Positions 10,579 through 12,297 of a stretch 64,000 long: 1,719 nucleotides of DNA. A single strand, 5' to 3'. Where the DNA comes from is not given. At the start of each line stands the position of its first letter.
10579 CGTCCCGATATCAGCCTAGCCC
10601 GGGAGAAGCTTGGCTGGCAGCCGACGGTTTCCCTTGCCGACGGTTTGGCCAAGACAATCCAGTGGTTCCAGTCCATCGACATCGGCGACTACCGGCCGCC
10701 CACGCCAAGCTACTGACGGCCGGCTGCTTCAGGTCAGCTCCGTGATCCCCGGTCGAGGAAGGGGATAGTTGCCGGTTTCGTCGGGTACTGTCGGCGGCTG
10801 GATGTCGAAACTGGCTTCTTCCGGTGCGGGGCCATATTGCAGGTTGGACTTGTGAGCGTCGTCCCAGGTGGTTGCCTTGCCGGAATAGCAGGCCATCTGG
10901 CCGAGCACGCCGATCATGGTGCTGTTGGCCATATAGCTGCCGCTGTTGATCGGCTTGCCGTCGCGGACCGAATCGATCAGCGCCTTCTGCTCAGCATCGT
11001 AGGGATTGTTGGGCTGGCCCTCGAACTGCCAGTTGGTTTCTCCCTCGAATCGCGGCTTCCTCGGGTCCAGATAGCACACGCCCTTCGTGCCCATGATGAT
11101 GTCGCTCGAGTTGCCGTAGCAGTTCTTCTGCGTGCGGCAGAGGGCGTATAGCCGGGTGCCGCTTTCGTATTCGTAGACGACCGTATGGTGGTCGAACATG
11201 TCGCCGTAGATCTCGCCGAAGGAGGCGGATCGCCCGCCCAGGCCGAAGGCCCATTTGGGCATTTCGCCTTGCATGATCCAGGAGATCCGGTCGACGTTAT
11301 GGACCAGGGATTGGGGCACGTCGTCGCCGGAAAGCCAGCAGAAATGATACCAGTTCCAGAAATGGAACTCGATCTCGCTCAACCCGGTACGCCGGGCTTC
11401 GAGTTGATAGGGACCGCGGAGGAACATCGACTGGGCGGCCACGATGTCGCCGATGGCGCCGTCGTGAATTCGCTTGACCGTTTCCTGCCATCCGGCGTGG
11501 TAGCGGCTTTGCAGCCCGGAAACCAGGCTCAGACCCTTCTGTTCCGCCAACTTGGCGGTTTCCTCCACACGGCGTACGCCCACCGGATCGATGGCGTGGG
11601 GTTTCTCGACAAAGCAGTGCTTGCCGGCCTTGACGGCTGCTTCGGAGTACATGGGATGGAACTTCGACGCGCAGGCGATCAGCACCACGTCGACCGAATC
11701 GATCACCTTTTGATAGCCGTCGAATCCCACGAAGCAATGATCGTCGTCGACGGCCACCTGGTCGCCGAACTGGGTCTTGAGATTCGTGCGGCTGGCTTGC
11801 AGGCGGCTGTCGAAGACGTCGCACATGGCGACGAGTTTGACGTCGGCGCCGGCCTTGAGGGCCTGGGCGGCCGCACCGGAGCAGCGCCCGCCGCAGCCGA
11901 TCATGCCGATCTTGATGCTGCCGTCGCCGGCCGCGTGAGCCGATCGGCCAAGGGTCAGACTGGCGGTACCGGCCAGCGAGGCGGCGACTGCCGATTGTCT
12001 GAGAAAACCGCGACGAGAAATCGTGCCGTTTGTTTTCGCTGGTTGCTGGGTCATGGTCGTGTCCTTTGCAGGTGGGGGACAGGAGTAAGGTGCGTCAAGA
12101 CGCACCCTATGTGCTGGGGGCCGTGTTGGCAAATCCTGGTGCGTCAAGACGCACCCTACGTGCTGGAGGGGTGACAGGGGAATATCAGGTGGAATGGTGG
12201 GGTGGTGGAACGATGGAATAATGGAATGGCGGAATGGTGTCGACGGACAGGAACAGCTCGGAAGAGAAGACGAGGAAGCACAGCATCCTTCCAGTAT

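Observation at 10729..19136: Envelope-targeted oxidative sugar toolkit under TetR control, in the style of the oxidative 3-keto-glycoside cleavage route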

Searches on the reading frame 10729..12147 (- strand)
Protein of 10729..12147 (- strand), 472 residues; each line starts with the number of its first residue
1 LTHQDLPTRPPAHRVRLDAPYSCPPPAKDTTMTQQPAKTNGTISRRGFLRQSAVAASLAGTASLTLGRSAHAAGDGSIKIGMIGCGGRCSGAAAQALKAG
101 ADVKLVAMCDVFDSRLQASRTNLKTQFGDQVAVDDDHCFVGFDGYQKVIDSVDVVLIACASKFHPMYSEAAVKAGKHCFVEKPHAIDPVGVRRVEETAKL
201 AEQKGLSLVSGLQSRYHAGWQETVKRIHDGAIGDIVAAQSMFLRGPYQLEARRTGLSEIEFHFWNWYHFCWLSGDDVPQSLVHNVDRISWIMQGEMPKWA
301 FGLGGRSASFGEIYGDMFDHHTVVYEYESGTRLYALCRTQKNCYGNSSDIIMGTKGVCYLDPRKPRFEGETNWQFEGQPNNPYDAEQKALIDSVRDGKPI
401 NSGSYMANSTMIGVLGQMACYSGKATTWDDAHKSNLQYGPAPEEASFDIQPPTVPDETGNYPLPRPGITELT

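Call 4: search_protein_families(library=pfam, proteins=[window:10729-12147:-], max_evalue=0.001)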
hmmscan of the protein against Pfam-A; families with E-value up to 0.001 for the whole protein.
window:10729-12147:- (472 aa): 2 families
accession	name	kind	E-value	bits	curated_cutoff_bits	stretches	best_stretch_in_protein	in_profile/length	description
PF01408.29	GFO_IDH_MocA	-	1.4e-12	48.8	24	1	78-207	1-115/120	Oxidoreductase family, NAD-binding Rossmann fold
PF22725.1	GFO_IDH_MocA_C3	-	0.00011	22.6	27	1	221-356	2-121/124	GFO/IDH/MocA C-terminal domain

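Call 7: search_solved_structures(query=window:10729-12054:-, max_evalue=0.001)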
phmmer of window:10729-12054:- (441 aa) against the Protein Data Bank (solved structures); distinct sequences matched with E-value up to 0.001: 34.
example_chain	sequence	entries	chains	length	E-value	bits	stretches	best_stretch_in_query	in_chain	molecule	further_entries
9m3d_B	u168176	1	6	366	9.6e-12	47.8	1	47-213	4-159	DgpA1 from W974-1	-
5a02_A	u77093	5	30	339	7.9e-11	44.8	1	90-206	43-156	ALDOSE-ALDOSE OXIDOREDUCTASE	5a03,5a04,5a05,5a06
4n54_A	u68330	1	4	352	9e-11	44.6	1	40-327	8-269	Inositol dehydrogenase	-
4mkx_A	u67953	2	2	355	5.4e-10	42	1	47-327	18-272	Inositol dehydrogenase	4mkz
3ezy_A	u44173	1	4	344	7.5e-09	38.3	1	46-203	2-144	Dehydrogenase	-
7xr9_A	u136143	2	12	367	1.7e-08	37.1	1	45-208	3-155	DgpA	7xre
3ec7_A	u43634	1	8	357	1.3e-07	34.2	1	46-206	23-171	Putative Dehydrogenase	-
3cea_A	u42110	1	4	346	2.6e-07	33.2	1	110-325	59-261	Myo-inositol 2-dehydrogenase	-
4hkt_A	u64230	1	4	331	8e-07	31.6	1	46-206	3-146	Inositol 2-dehydrogenase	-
3rbv_A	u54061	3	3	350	1.9e-06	30.4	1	40-212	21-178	Sugar 3-ketoreductase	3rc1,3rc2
3rc7_A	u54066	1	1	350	1.9e-06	30.4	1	40-212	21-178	Sugar 3-ketoreductase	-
3rcb_A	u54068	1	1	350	6.7e-06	28.5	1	40-212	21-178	Sugar 3-ketoreductase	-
6o15_A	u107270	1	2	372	9.2e-06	28.1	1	120-333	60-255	Uncharacterized oxidoreductase YjhC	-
3rc9_A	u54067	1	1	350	1.3e-05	27.6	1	40-212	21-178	Sugar 3-ketoreductase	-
3f4l_A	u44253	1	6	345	1.6e-05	27.2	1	115-211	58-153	Putative oxidoreductase yhhX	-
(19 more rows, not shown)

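Call 11: search_protein_families(library=ncbifam, proteins=[window:10729-12054:-], max_evalue=0.001)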
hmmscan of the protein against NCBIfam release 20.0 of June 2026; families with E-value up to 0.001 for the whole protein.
window:10729-12054:- (441 aa): 10 families
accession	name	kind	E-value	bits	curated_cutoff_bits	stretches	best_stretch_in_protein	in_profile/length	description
TIGR04380.1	myo_inos_iolG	equivalog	4.6e-19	68.5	355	1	47-330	2-253/330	inositol 2-dehydrogenase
NF058561.1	BT_2158_fam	equivalog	2.5e-14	52.7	750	1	13-209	1-182/487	glycoside 3-dehydrogenase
NF052679.1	InsChiInosDhIolG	equivalog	1.3e-09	37.5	540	1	47-206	3-150/343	bifunctional inositol 2-dehydrogenase/D-chiro-inositol 1-dehydrogenase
NF040723.1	UDP-GlcNAcDh_Arch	equivalog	7.6e-09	35.5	450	1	48-224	2-160/302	UDP-N-acetylglucosamine 3-dehydrogenase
NF007574.0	PRK10206.1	equivalog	1.4e-07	30.9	352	1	120-211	65-153/345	oxidoreductase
NF041392.1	XylDh_Gfo6_Halo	equivalog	1.6e-07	30.5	350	1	42-208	12-167/350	D-xylose 1-dehydrogenase Gfo6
NF008607.0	PRK11579.1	subfamily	3.5e-07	29.5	330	1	47-214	5-155/346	oxidoreductase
NF052479.1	LevoglcsnDh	equivalog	1.1e-06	27.6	650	1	114-212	65-162/386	levoglucosan dehydrogenase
NF058563.1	BT_2159_fam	equivalog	0.00015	20.9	650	1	47-205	1-144/350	disaccharide 3-dehydrogenase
TIGR01409.1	TAT_signal_seq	domain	0.00056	20.2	16.7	0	12-41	1-29/29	twin-arginine translocation signal domain-containing protein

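Call 15: find_homologous_proteins(query=window:10729-12054:-, max_evalue=1e-10)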
Query window:10729-12054:- (441 aa): 5904 proteins with E <= 1e-10 among 8000 candidates; the best 120 are listed.
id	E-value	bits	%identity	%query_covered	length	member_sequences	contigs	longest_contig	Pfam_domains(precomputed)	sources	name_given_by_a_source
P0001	0.0e+0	1024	98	100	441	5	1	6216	PF01408.29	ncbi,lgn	-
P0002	1.9e-260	882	85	100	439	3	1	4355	PF01408.29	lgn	-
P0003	3.8e-260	881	85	100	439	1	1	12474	PF01408.29,PF02894.23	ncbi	ncbi:MAG: Gfo/Idh/MocA family protein [Thermoguttaceae bacterium]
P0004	1.0e-251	854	82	100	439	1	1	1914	PF01408.29,PF02894.23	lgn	-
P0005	4.6e-250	848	82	100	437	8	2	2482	PF01408.29,PF02894.23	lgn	-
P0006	1.2e-247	840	82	100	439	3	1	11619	PF01408.29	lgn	-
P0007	1.4e-245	833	80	100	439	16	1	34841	PF01408.29,PF02894.23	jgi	jgi:myo-inositol 2-dehydrogenase / D-chiro-inositol 1-dehydrogenase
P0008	4.4e-242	822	80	100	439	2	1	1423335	PF01408.29,PF02894.23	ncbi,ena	-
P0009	1.3e-240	817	78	100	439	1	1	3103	PF01408.29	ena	-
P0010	2.2e-235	800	78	100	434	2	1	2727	PF01408.29,PF22725.2,PF02894.23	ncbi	ncbi:MAG: Gfo/Idh/MocA family oxidoreductase [Planctomycetota bacterium]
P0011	1.4e-233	794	77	99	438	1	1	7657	PF01408.29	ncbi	-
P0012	2.8e-233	793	77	100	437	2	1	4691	PF01408.29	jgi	jgi:myo-inositol 2-dehydrogenase/D-chiro-inositol 1-dehydrogenase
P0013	1.3e-232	791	77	100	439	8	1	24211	PF01408.29,PF22725.2,PF02894.23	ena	-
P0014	3.6e-232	789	76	100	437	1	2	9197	PF01408.29,PF22725.2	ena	-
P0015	6.1e-232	788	77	100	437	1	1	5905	PF01408.29,PF02894.23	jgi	jgi:predicted dehydrogenase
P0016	1.2e-231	788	78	97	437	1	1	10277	PF01408.29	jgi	-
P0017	1.5e-230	784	79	92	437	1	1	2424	PF01408.29,PF22725.2,PF02894.23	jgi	-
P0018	6.3e-230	782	76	100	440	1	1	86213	PF01408.29,PF02894.23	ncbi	-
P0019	7.0e-230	782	79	92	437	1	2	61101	PF01408.29,PF22725.2,PF02894.23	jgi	-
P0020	1.0e-229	781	76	100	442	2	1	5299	PF01408.29,PF22725.2,PF02894.23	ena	-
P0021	4.2e-228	776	76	98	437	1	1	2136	PF01408.29,PF02894.23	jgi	-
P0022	2.1e-227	774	74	100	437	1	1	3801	PF01408.29,PF22725.2,PF02894.23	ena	-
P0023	7.0e-227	772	75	100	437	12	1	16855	PF01408.29,PF22725.2,PF02894.23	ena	-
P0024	5.6e-226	769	76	97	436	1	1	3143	PF01408.29,PF22725.2,PF02894.23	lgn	-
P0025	4.3e-225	766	74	100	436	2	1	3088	PF01408.29,PF02894.23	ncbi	-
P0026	3.2e-224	763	74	100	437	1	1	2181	PF01408.29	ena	-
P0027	3.6e-224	763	74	100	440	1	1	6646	PF01408.29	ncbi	-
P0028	3.6e-224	763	73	100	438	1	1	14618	PF01408.29,PF02894.23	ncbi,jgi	-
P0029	9.2e-224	761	73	100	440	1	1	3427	PF01408.29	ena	-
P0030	1.1e-223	761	73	100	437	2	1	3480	PF01408.29,PF02894.23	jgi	jgi:myo-inositol 2-dehydrogenase/D-chiro-inositol 1-dehydrogenase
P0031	1.8e-223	761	73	100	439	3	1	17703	PF01408.29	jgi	-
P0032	2.8e-223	760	74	100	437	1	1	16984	PF01408.29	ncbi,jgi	ncbi:MAG: Gfo/Idh/MocA family oxidoreductase [Planctomycetota bacterium]|jgi:predicted dehydrogenase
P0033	6.3e-223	759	73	99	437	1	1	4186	PF01408.29,PF02894.23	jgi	-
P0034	1.4e-222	758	75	97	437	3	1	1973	PF01408.29,PF22725.2,PF02894.23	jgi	-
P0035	1.9e-222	757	78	93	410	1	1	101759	PF01408.29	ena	-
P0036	1.9e-222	757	73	100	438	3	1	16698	PF01408.29,PF22725.2,PF10518.15,PF02894.23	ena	-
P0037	5.0e-222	756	73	100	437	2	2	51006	PF01408.29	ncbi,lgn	-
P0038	5.6e-222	756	74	97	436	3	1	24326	PF01408.29,PF02894.23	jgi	-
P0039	2.8e-221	753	75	96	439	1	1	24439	PF01408.29,PF22725.2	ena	-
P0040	7.6e-221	752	73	100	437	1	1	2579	PF01408.29,PF02894.23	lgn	-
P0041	8.0e-221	752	76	97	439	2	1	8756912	PF01408.29,PF22725.2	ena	-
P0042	9.2e-221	752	74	97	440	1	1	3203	PF01408.29,PF02894.23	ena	-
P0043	1.7e-220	751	71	100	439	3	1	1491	PF01408.29,PF22725.2,PF02894.23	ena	-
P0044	2.5e-220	750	73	100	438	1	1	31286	PF01408.29,PF02894.23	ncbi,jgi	-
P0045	3.1e-220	750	73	97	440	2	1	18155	PF01408.29,PF10518.15,PF02894.23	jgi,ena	-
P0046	1.8e-219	747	74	97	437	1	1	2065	PF01408.29,PF02894.23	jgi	jgi:predicted dehydrogenase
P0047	2.4e-219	747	72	100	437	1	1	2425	PF01408.29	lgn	-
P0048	4.6e-219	746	73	97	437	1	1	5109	PF01408.29,PF22725.2,PF02894.23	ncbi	-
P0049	4.6e-219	746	72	100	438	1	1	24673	PF01408.29,PF22725.2,PF10518.15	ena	-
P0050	5.8e-219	746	74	97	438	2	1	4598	PF01408.29,PF10518.15,PF02894.23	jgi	-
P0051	6.3e-219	746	74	97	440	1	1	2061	PF01408.29,PF02894.23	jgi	-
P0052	6.6e-219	745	72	100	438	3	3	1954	PF01408.29,PF22725.2,PF10518.15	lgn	-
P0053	1.1e-218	745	72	100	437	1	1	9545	PF01408.29,PF02894.23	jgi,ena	-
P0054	1.3e-218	744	73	100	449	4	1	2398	PF01408.29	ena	-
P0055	1.3e-218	744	72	100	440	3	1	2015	PF01408.29,PF10518.15,PF02894.23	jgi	jgi:predicted dehydrogenase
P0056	1.3e-218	744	75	97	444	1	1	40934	PF01408.29,PF22725.2,PF02894.23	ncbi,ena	-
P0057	1.5e-218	744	74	97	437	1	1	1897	PF01408.29,PF02894.23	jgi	-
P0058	1.5e-218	744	76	91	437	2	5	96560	PF01408.29,PF22725.2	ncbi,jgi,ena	-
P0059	5.9e-218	742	72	100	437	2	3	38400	PF01408.29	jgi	jgi:predicted dehydrogenase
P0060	9.1e-218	742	72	100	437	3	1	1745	PF01408.29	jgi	-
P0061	1.6e-217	741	72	99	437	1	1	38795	PF01408.29,PF10518.15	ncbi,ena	-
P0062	2.1e-217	741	72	99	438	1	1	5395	PF01408.29,PF22725.2,PF02894.23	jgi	-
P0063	2.3e-217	740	72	98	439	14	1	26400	PF01408.29,PF10518.15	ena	-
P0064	3.1e-217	740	73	99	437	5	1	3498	PF01408.29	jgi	-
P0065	4.9e-217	739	73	98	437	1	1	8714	PF01408.29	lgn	-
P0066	1.6e-216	738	70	100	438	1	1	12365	PF01408.29,PF22725.2,PF02894.23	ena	-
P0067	2.1e-216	737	73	100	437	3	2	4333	PF01408.29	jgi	jgi:predicted dehydrogenase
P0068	3.2e-216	737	71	100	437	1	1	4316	PF01408.29,PF02894.23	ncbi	-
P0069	3.5e-216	737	72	99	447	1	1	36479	PF01408.29,PF02894.23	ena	-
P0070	4.3e-216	736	73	97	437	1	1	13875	PF01408.29,PF10518.15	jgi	jgi:myo-inositol 2-dehydrogenase/D-chiro-inositol 1-dehydrogenase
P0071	5.8e-216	736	72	100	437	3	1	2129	PF01408.29,PF10518.15,PF02894.23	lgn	-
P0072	6.0e-216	736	73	97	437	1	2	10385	PF01408.29,PF10518.15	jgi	jgi:myo-inositol 2-dehydrogenase/D-chiro-inositol 1-dehydrogenase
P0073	7.1e-216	735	72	99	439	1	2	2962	PF01408.29,PF02894.23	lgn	-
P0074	9.5e-216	735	71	100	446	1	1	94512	PF01408.29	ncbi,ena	-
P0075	1.2e-215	735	72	99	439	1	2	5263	PF01408.29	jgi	-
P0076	2.6e-215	734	73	99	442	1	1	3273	PF01408.29,PF22725.2,PF02894.23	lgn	-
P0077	1.4e-214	731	71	100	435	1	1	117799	PF01408.29,PF10518.15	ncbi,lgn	-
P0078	1.4e-214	731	70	100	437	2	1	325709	PF01408.29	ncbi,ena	-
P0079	1.4e-213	728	72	98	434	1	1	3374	PF01408.29,PF02894.23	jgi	jgi:predicted dehydrogenase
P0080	1.5e-213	728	73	93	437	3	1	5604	PF01408.29,PF22725.2,PF02894.23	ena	-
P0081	2.1e-213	727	71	100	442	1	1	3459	PF01408.29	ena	-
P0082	2.4e-213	727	71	97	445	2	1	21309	PF01408.29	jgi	-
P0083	2.9e-213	727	73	97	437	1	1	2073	PF01408.29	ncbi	-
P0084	3.3e-213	727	71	97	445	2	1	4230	PF01408.29,PF10518.15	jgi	-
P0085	8.1e-213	725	70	100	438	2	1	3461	PF01408.29,PF02894.23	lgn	-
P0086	8.7e-213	725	71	100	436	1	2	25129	PF01408.29,PF02894.23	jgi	jgi:myo-inositol 2-dehydrogenase/D-chiro-inositol 1-dehydrogenase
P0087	2.5e-212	724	70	100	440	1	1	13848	PF01408.29,PF22725.2,PF02894.23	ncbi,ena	-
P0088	3.1e-212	723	73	97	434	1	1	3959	PF01408.29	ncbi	-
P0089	3.6e-212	723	71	100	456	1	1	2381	PF01408.29,PF02894.23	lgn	-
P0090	3.7e-212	723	72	99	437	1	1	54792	PF01408.29,PF02894.23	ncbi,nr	ncbi:MAG: Gfo/Idh/MocA family oxidoreductase [Pirellulales bacterium]|nr:Gfo/Idh/MocA family oxidore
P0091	4.0e-212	723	70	100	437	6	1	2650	PF01408.29,PF02894.23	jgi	jgi:myo-inositol 2-dehydrogenase / D-chiro-inositol 1-dehydrogenase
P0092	4.2e-212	723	73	96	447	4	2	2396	PF01408.29,PF02894.23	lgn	-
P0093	4.3e-212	723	70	100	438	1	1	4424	PF01408.29,PF02894.23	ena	-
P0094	1.1e-211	722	72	97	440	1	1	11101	PF01408.29,PF22725.2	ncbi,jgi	-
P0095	1.5e-211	721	70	100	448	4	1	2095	PF01408.29,PF02894.23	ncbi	-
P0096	2.3e-211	721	71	97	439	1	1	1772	PF01408.29,PF22725.2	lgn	-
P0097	2.4e-211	721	71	96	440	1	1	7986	PF01408.29,PF22725.2,PF02894.23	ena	-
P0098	2.9e-211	720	72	97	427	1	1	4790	PF01408.29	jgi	jgi:predicted dehydrogenase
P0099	5.1e-211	719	74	93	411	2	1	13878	PF01408.29,PF02894.23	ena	-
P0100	1.1e-210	718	70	100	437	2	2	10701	PF01408.29,PF02894.23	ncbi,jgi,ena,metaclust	metaclust:\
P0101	1.7e-210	718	69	100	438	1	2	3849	PF01408.29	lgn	-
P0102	2.5e-210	717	71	97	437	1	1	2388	PF01408.29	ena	-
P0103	3.8e-210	717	71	100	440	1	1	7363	PF01408.29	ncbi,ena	-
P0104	6.6e-210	716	71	97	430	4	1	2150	PF01408.29,PF02894.23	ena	-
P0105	1.7e-209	714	71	98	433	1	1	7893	PF01408.29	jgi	-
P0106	1.7e-209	714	71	97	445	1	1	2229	PF01408.29,PF22725.2,PF02894.23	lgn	-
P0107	2.0e-209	714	71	97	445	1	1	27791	PF01408.29,PF22725.2,PF02894.23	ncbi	-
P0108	2.4e-209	714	69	100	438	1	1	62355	PF01408.29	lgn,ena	-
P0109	2.5e-209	714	69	100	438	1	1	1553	PF01408.29,PF02894.23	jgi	jgi:predicted dehydrogenase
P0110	6.9e-209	712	71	97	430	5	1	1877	PF01408.29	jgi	jgi:myo-inositol 2-dehydrogenase/D-chiro-inositol 1-dehydrogenase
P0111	7.6e-209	712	69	100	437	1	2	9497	PF01408.29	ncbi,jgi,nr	ncbi:MAG: Gfo/Idh/MocA family oxidoreductase [Candidatus Nealsonbacteria bacterium]|nr:Gfo/Idh/MocA 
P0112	1.4e-208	711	69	100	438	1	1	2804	PF01408.29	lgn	-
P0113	1.9e-208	711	69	98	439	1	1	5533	PF01408.29,PF22725.2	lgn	-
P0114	3.5e-208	710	69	98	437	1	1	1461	PF01408.29,PF22725.2,PF02894.23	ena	-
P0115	3.9e-208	710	70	97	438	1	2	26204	PF01408.29,PF02894.23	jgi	-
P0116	4.1e-208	710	68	100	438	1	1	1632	PF01408.29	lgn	-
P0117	4.8e-208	710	69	97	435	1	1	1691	PF01408.29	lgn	-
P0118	6.5e-208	709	71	97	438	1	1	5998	PF01408.29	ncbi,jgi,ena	-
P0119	7.2e-208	709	70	98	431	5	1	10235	PF01408.29,PF02894.23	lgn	-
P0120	7.4e-208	709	68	100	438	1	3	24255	PF01408.29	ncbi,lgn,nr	ncbi:MAG: Gfo/Idh/MocA family oxidoreductase [Thermoguttaceae bacterium]|nr:Gfo/Idh/MocA family oxid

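Call 16: find_related_loci(query=window:10729-12054:-, collection=genome_contigs, flank=10000)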
Query window:10729-12054:- (441 aa) in genome_contigs; peptide patterns used: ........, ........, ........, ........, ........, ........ (x = any residue, [..] = any of these).
124 stretches matched a pattern; 97 encode a relative of the query (tblastn E <= 1e-3); the best 80 are kept; 80 distinct loci.
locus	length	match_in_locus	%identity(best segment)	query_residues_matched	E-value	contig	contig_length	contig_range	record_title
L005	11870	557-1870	85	1-440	0e+0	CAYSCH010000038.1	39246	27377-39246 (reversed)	MAG TPA_asm: uncultured Planctomycetaceae bacterium isolate SRP263991_co4_486 genome assembly, contig: NODE_1059_length_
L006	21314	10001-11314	80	1-440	0e+0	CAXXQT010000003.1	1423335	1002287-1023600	MAG: Thermoguttaceae bacterium isolate 6d2dc2d4-6dd0-4c87-b5e3-0172890c642a genome assembly, contig: contig_3, whole gen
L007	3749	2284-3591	79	1-440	0e+0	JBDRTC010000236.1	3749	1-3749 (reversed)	MAG: Planctomycetota bacterium isolate MEGAHIT-group-3.47 k141_135272, whole genome shotgun sequence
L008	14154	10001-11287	81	10-440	0e+0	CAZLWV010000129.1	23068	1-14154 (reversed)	MAG TPA_asm: uncultured Planctomycetaceae bacterium isolate SRP239243_co1_433 genome assembly, contig: NODE_3416_length_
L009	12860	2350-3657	82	1-440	0e+0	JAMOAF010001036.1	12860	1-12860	MAG: Planctomycetota bacterium isolate Bin_67 Bin_67_scaffold_8334, whole genome shotgun sequence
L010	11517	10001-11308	77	1-439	0e+0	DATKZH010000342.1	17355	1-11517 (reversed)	MAG TPA_asm: Thermoguttaceae bacterium isolate SMAG_U14240 k141_2107819, whole genome shotgun sequence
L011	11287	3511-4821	77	1-440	0e+0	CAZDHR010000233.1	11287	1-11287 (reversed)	MAG TPA_asm: uncultured Planctomycetaceae bacterium isolate SRP338002_co1_98 genome assembly, contig: NODE_5398_length_1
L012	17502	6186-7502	76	1-440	0e+0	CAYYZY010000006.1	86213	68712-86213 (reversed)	MAG TPA_asm: uncultured Planctomycetaceae bacterium isolate binchicken_co17_8 genome assembly, contig: NODE_842_length_8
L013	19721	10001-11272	75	13-440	0e+0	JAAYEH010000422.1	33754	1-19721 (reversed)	MAG: Rhodopirellula sp. isolate AS06rmzACSIP_8 463525_AS06, whole genome shotgun sequence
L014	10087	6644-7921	74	13-440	0e+0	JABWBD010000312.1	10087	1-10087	MAG: Pirellulales bacterium isolate MAG_21 scaffold_7976, whole genome shotgun sequence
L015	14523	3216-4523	73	1-440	0e+0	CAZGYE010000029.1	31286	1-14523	MAG TPA_asm: uncultured Planctomycetaceae bacterium isolate binchicken_co253_186 genome assembly, contig: NODE_605_lengt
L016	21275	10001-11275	75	13-440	0e+0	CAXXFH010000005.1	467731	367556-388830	MAG: Thermoguttaceae bacterium isolate 312aca04-849c-440b-8203-9b7a9de13541 genome assembly, contig: contig_5, whole gen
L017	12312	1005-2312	73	1-440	0e+0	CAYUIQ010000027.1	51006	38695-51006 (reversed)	MAG TPA_asm: uncultured Planctomycetaceae bacterium isolate SRP167671_co1_171 genome assembly, contig: NODE_712_length_5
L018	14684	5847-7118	74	13-440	0e+0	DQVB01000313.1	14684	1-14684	MAG TPA_asm: Planctomycetota bacterium isolate SZUA-1497 k95_68006, whole genome shotgun sequence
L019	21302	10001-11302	71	1-440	0e+0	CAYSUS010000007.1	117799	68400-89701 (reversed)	MAG TPA_asm: uncultured Pirellulales bacterium isolate SRP141376_co4_16 genome assembly, contig: NODE_210_length_117799_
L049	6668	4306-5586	61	5-439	0e+0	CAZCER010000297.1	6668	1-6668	MAG TPA_asm: uncultured Armatimonadia bacterium isolate binchicken_co27_470 genome assembly, contig: NODE_20202_length_6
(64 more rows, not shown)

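Call 36: predict_structure(alignment_id=A1)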
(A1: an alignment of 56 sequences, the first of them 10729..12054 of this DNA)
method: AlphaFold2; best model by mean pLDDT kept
length: 441 residues; sequences in the alignment: 56
mean_pLDDT: 82.0   pTM: 0.83
mean pLDDT of the five models: 82.0, 80.4, 79.8, 78.5, 75.5
residues with pLDDT >= 90: 235; 70-90: 108; 50-70: 52; < 50: 46
segments of 3 or more residues with pLDDT < 50: 1-43
pLDDT, mean of each block of 10 residues (from residue 1): 31 42 37 37 73 80 95 96 93 96 94 94 89 94 97 88 97 96 91 96 95 72 80 65 76 91 96 66 59 95 86 77 95 91 93 95 96 93 91 92 88 83 60 62 58
secondary structure, 60 per line:
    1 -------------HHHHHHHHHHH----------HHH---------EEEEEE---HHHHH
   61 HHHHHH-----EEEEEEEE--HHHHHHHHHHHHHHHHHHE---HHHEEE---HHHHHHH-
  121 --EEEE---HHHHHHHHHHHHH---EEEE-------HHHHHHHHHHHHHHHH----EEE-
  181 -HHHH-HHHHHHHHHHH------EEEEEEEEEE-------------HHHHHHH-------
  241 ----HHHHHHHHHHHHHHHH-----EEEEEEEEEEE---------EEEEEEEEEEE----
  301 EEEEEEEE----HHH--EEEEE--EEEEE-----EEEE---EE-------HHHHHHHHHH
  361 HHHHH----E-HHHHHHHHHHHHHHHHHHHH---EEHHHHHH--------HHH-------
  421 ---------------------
elements in order: H14-24 E47-52 H56-66 E72-79 H82-99 E107-109 H113-119 E123-126 H130-142 E146-149 H157-172 E177-179 H182-185 H187-197 E204-213 H227-233 H245-260 E266-276 E286-296 E301-308 E318-322 E325-329 E335-338 H351-365 H372-391 H397-402
